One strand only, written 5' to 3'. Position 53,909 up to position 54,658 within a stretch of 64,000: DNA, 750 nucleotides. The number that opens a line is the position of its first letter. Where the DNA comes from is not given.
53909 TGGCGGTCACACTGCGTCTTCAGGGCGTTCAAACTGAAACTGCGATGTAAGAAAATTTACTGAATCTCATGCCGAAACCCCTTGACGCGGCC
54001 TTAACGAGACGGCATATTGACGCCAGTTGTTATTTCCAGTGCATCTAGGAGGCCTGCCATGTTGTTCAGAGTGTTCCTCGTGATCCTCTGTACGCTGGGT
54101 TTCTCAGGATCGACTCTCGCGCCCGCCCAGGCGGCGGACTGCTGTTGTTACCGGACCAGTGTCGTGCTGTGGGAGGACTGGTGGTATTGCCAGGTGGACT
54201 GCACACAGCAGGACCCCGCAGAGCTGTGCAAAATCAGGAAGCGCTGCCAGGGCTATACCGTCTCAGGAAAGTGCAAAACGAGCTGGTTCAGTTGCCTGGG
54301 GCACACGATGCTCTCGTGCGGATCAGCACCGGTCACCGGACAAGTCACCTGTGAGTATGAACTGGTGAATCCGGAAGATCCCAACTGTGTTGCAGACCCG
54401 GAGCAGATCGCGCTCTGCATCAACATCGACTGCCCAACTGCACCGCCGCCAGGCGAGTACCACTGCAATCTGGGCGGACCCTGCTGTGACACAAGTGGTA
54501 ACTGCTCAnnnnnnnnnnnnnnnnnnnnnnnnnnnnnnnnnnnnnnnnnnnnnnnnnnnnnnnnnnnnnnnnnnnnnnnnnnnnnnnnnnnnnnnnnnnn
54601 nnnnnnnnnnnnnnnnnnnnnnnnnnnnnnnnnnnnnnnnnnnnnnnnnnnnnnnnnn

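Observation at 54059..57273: Tandemly duplicated 'Cys-rich secreted protein + lipoprotein' cassette on the opposite strand between two flagellin genes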

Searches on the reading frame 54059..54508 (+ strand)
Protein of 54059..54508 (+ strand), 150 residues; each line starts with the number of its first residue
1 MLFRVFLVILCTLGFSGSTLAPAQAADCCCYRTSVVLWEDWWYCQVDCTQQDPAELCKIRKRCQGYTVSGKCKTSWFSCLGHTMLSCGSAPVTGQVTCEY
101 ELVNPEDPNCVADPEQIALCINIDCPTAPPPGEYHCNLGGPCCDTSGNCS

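Call 5: search_protein_families(library=pfam, max_evalue=1, proteins=[window:54059-54508:+])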
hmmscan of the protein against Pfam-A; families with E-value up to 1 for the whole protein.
seq(150 aa): 0 families

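Call 6: search_protein_families(library=ncbifam, max_evalue=1, proteins=[window:54059-54508:+])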
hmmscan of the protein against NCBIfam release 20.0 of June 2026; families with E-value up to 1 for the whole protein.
seq(150 aa): 0 families

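Call 9: find_homologous_proteins(query=window:54059-54508:+, max_evalue=0.01)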
Query seq(150 aa) (150 aa): 1 proteins with E <= 0.01 among 12 candidates.
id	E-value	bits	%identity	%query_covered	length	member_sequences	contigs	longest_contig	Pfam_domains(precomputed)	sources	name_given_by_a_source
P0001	2.9e-92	326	89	100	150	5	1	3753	-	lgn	-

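Call 27: search_protein_representatives(alignment_id=A1)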
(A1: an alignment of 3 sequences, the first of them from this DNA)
Query: 3 sequences, 150 profile positions. Proteins with E-value up to 0.001 (for the whole library): 7; up to 1e-10: 4; up to 1e-30: 2. The best 7 are listed.
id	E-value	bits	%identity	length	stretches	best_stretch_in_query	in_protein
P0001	1.5e-84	297.9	-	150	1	1-150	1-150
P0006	3.6e-73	261.0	-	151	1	3-150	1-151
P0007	1.6e-11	60.9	-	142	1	4-150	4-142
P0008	9.5e-11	58.4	-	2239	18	86-115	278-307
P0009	1.6e-06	44.7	-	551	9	43-70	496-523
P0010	2.0e-05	41.0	-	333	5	65-100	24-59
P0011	1.5e-04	38.2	-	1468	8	61-136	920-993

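Call 29: find_encoding_contigs(protein=P0007, flank=10000)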
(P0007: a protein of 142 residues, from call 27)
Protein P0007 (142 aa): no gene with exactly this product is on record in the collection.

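Call 31: list_cluster_members(proteins=[P0007, P0006, P0001, P0002, P0005])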
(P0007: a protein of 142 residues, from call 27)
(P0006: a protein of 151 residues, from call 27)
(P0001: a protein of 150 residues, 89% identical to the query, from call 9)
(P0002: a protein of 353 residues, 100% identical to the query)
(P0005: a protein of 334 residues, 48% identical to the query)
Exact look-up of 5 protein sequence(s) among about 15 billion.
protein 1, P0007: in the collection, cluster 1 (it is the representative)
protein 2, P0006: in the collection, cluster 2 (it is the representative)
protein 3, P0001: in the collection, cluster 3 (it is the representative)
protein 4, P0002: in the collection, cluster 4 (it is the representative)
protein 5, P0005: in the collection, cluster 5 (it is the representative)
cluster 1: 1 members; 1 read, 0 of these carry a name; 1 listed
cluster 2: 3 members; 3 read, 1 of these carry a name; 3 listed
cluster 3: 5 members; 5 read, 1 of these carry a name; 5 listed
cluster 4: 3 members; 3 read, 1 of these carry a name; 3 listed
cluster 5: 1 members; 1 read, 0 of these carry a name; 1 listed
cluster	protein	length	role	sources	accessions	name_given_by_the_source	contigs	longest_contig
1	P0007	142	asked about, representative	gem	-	-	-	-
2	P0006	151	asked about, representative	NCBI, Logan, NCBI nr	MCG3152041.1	MAG: hypothetical protein GEEBNDBF_01329 [bacterium] | hypothetical protein [bacterium]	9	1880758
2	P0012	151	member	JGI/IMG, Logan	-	-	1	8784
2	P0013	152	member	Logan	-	-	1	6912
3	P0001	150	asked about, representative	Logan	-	-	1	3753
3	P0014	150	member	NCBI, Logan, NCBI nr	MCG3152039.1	MAG: hypothetical protein GEEBNDBF_01327 [bacterium] | hypothetical protein [bacterium]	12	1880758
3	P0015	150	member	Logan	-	-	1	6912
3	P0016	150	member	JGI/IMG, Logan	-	-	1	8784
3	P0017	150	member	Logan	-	-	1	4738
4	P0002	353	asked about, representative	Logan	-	-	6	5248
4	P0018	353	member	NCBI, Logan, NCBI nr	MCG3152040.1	MAG: hypothetical protein GEEBNDBF_01328 [bacterium] | hypothetical protein [bacterium]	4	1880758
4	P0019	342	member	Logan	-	-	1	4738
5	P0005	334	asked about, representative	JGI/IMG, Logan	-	-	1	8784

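Call 33: find_related_loci(query=A3, collection=metagenome_contigs, flank=10000)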
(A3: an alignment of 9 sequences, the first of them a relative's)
Query A3 (142 aa) in metagenome_contigs; peptide patterns used: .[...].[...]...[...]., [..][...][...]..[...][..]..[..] (x = any residue, [..] = any of these).
57 stretches matched a pattern; 1 encode a relative of the query (tblastn E <= 1e-3); 1 distinct loci.
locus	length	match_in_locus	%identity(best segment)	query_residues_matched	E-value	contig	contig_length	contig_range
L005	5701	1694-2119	99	1-142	1e-92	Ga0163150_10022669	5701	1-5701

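Call 37: search_protein_families(library=pfam, max_evalue=0.01, proteins=[L005:2163-3137:+, L005:437-1570:+, L005:3124-4389:-, L005:1694-2122:+, L005:13-306:+])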
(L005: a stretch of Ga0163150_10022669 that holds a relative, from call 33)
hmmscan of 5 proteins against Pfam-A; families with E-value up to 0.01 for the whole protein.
L005:2163-3137:+ (324 aa): 0 families

L005:437-1570:+ (377 aa): 3 families
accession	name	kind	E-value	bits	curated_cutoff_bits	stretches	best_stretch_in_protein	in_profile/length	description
PF19288.4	CofH_C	-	5.7e-31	107.4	27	1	259-375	2-122/125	CofH/MqnC C-terminal region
PF04055.27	Radical_SAM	-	2.3e-20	73.9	29.5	1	78-251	1-166/166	Radical SAM superfamily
PF01261.30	AP_endonuc_2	-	0.0019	18.4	31.1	0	85-138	42-98/249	Xylose isomerase-like TIM barrel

L005:3124-4389:- (421 aa): 4 families
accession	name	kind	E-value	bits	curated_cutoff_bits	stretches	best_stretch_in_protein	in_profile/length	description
PF00817.25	IMS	-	2e-42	145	23.2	1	10-157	1-148/148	impB/mucB/samB family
PF11799.13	IMS_C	-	6.1e-27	94.6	20.7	1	245-344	2-99/109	impB/mucB/samB family C-terminal domain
PF21999.2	IMS_HHH_1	-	3.5e-07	31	27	1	183-231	2-51/53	DNA polymerase-iota, thumb domain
PF11798.14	IMS_HHH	-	4.6e-05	23.8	24.4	1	169-197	1-29/32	IMS family HHH motif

L005:1694-2122:+ (142 aa): 0 families

L005:13-306:+ (97 aa): 1 family
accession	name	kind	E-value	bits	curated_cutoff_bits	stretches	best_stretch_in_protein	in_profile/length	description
PF02517.21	Rce1-like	-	1.3e-05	25.8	22.4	1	2-33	62-93/93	Type II CAAX prenyl endopeptidase Rce1-like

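Call 43: search_solved_structures(query=A3, max_evalue=10)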
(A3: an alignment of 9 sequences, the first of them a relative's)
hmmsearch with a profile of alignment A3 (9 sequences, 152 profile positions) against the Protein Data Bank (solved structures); distinct sequences matched with E-value up to 10: 0.

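Call 51: predict_structure(alignment_id=A5)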
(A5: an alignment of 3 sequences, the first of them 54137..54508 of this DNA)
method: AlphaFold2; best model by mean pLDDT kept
length: 124 residues; sequences in the alignment: 3
mean_pLDDT: 41.5   pTM: 0.31
mean pLDDT of the five models: 41.5, 36.5, 34.8, 34.3, 33.3
residues with pLDDT >= 90: 0; 70-90: 0; 50-70: 35; < 50: 89
segments of 3 or more residues with pLDDT < 50: 1-31, 44-50, 53-68, 93-119, 121-124
pLDDT, mean of each block of 10 residues (from residue 1): 25 24 34 53 47 40 43 58 52 45 34 40 44
secondary structure, 60 per line:
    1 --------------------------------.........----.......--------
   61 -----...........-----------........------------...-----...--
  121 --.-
elements in order: E33-41 E46-52 E66-76 H88-95 E108-110 E116-118

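Call 61: search_protein_families(library=padloc, max_evalue=1, proteins=[window:54059-54508:+, L005:1694-2119:+, L005:2163-3134:+])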
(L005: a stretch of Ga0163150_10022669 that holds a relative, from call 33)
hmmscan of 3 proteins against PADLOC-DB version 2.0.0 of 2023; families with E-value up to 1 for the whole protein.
window:54059-54508:+ (150 aa): 0 families

L005:1694-2119:+ (142 aa): 0 families

L005:2163-3134:+ (324 aa): 0 families

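Call 62: search_protein_families(library=phrogs, max_evalue=1, proteins=[window:54059-54508:+, L005:1694-2119:+, L005:2163-3134:+])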
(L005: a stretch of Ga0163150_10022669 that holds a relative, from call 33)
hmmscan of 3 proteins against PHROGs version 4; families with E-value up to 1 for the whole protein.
window:54059-54508:+ (150 aa): 0 families

L005:1694-2119:+ (142 aa): 0 families

L005:2163-3134:+ (324 aa): 0 families

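Call 65: find_related_loci(query=A3, collection=viral_contigs, flank=8000)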
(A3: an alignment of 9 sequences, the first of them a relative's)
Query A3 (142 aa) in viral_contigs; peptide patterns used: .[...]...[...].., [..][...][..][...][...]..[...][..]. (x = any residue, [..] = any of these).
37 stretches matched a pattern, but none encodes a relative of the query by tblastn (E <= 1e-3).

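Call 68: find_encoding_contigs(protein=P0013, flank=8000)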
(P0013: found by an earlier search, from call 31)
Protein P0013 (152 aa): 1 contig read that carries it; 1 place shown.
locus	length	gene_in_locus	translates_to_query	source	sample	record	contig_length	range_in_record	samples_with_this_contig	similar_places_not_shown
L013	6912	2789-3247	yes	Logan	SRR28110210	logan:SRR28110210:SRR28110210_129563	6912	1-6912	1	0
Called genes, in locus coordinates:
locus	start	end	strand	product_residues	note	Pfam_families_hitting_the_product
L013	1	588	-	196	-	?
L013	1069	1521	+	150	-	-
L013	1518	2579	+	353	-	-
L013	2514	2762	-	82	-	-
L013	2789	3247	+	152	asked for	-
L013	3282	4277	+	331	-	-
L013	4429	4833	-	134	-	PF03646:FlaG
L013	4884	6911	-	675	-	?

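Call 69: find_encoding_contigs(protein=P0017, flank=8000)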
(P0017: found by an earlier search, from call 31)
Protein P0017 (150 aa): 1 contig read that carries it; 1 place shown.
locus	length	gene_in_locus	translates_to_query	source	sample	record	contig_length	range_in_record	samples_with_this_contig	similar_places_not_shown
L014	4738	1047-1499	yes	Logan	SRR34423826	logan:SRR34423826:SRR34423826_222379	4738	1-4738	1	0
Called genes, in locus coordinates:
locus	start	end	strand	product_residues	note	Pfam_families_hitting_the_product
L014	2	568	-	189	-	?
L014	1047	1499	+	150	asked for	-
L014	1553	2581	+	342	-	-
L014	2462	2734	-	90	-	-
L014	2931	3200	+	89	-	-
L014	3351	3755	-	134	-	PF03646:FlaG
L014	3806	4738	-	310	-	?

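Call 80: search_dna_similar(query=window:54134-54508:+, collection=plasmids, mode=protein, max_evalue=0.01)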
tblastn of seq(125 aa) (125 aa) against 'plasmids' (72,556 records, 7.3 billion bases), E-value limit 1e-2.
No match.

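Call 87: search_protein_families(library=pfam, alignment_id=A3, max_evalue=10)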
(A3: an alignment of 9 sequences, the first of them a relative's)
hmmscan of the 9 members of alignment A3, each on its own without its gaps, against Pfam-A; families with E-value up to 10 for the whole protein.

A. member 1, P0007 (142 aa): 0 families

B. families by the number of members that match (of 9 scanned): 0 families
